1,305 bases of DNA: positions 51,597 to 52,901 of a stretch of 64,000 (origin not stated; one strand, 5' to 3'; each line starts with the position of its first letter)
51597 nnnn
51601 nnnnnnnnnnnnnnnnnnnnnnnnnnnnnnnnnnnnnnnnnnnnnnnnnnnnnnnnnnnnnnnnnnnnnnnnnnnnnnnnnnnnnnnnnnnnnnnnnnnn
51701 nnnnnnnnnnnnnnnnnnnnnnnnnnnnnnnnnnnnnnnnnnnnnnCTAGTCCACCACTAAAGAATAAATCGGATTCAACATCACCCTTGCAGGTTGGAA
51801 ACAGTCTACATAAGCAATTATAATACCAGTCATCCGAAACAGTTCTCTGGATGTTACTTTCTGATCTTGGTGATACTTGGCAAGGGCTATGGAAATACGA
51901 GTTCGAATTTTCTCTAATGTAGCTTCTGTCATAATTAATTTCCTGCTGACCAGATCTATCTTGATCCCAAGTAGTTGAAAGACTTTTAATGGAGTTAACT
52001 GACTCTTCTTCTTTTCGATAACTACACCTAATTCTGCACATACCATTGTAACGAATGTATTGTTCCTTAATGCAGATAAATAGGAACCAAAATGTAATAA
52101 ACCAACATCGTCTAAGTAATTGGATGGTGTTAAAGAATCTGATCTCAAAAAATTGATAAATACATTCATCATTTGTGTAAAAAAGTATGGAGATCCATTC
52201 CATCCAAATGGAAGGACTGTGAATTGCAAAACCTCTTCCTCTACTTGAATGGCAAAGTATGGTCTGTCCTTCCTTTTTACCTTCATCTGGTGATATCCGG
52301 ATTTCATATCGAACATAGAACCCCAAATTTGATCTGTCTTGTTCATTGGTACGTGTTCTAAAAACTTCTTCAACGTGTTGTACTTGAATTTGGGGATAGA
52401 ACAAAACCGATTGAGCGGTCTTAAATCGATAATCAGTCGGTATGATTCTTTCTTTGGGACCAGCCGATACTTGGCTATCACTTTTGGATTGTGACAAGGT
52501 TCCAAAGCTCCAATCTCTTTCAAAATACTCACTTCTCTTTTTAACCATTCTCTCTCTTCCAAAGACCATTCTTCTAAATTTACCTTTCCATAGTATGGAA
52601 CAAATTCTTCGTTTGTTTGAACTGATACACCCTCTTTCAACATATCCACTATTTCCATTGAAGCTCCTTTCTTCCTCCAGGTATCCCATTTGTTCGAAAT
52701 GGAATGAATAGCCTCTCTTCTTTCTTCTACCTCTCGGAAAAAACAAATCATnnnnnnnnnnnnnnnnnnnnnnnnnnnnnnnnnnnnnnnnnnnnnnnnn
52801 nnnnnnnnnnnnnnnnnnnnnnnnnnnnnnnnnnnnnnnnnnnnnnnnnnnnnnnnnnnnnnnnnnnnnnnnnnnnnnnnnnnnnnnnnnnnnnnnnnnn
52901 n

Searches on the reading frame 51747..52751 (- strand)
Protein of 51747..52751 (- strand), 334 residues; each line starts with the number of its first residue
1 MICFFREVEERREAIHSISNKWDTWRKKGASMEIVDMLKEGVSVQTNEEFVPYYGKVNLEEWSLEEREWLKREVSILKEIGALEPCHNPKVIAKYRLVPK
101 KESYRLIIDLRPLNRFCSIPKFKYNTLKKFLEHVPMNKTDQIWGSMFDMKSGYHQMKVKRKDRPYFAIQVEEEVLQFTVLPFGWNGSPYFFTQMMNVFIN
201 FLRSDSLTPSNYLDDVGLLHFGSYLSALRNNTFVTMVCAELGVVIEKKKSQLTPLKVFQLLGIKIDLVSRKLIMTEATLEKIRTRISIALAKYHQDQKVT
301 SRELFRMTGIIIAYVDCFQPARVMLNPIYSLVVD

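Call 8: search_protein_families(library=pfam, proteins=[window:51747-52751:-], max_evalue=0.01)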
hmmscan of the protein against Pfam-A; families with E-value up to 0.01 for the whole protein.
window:51747-52751:- (334 aa): 1 family
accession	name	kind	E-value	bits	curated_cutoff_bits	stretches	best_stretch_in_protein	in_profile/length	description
PF00078.32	RVT_1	-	4.8e-18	66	29.6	1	98-265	1-205/205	Reverse transcriptase (RNA-dependent DNA polymerase)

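Call 9: find_encoding_contigs(protein=window:51747-52751:-, flank=10000, max_places=10)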
Protein window:51747-52751:- (334 aa): no gene with exactly this product is on record in the collection.
